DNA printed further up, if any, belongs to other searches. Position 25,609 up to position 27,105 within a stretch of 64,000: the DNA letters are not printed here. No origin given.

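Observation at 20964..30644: Sigma-54/PrpR-controlled methylcitrate-cycle-like operon without synthase or CoA ligase but with a dedicated permease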

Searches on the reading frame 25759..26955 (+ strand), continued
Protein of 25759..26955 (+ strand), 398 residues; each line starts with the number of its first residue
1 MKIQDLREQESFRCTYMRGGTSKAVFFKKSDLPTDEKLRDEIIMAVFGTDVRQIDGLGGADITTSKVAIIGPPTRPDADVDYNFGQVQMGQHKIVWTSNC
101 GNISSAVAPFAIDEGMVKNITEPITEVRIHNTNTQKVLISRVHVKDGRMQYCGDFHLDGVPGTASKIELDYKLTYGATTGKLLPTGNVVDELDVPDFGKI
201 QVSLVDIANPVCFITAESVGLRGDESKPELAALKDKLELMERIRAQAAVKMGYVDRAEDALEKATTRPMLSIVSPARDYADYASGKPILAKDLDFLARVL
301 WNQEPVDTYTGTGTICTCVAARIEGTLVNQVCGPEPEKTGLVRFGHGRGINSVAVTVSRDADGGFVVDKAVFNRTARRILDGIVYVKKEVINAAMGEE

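Call 95: search_protein_families(library=pfam, proteins=[L089:3544-4623:-, L089:2708-3379:-, L089:186-1547:-, L089:6855-7730:-, L089:7757-8467:-, L089:8682-9743:-, L089:11268-12497:+])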
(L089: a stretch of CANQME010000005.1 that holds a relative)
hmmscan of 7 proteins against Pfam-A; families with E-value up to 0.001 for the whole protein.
L089:3544-4623:- (359 aa): 1 family
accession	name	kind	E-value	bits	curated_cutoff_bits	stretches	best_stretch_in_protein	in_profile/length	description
PF07486.17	Hydrolase_2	-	2e-27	96.2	27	1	258-358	4-100/100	Cell Wall Hydrolase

L089:2708-3379:- (223 aa): 5 families
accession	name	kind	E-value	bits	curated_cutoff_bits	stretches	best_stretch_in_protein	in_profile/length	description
PF13419.12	HAD_2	-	1.9e-31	110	23.8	1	9-188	1-178/178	Haloacid dehalogenase-like hydrolase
PF00702.32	Hydrolase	-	5.4e-24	86.1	26.4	1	9-181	4-190/191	haloacid dehalogenase-like hydrolase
PF12710.13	HAD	-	5.1e-11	43.8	27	1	9-175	1-185/189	haloacid dehalogenase-like hydrolase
PF13242.12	Hydrolase_like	-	1.7e-10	41.1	22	1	149-207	9-69/75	HAD-hyrolase-like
PF08282.18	Hydrolase_3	-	0.00022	21.5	20.9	0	93-150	20-74/255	haloacid dehalogenase-like hydrolase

L089:186-1547:- (453 aa): 8 families
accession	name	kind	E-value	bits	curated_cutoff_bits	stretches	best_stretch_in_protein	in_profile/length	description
PF00448.28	SRP54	-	9.3e-77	257.5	22.7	1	103-297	2-196/196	SRP54-type protein, GTPase domain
PF02978.25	SRP_SPB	-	1.8e-35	121.6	27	1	328-425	1-91/91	Signal peptide binding domain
PF02881.24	SRP54_N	-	4e-24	85.1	22.4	1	6-83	1-75/75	SRP54-type protein, helical bundle domain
PF01656.29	CbiA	-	8.7e-06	26.2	25.4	1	112-257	9-89/125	CobQ/CobB/MinD/ParA nucleotide binding domain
PF06414.18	Zeta_toxin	-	1.2e-05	25.3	22.3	1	103-194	17-105/199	Zeta toxin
PF13671.12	AAA_33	-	8.7e-05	23.3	27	1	104-223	1-105/143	AAA domain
PF02492.25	cobW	-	0.00022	21.3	20.7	1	104-252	2-154/180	CobW/HypB/UreG, nucleotide-binding domain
PF13401.12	AAA_22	-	0.0003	21.6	27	1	104-217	7-112/130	AAA domain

L089:6855-7730:- (291 aa): 0 families

L089:7757-8467:- (236 aa): 2 families
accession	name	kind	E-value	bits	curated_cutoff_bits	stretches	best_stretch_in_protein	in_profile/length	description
PF00702.32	Hydrolase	-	1.8e-11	45.2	26.4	1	2-189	1-182/191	haloacid dehalogenase-like hydrolase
PF13419.12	HAD_2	-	2.2e-10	41.3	23.8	1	5-204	1-178/178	Haloacid dehalogenase-like hydrolase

L089:8682-9743:- (353 aa): 2 families
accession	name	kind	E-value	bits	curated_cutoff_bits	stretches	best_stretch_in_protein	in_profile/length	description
PF03466.25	LysR_substrate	-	1.1e-34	120.1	28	1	132-344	5-206/209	LysR substrate binding domain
PF00126.33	HTH_1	-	8.3e-15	54.9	26.6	1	45-104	1-60/60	Bacterial regulatory helix-turn-helix protein, lysR family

L089:11268-12497:+ (410 aa): 2 families
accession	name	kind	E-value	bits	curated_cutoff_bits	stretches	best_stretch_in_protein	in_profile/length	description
PF07158.17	MatC_N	-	1.6e-26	93.6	23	1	3-140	10-148/149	Dicarboxylate carrier protein MatC N-terminus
PF03600.22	CitMHS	-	4.4e-24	85.7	31.9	1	13-351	6-334/336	Citrate transporter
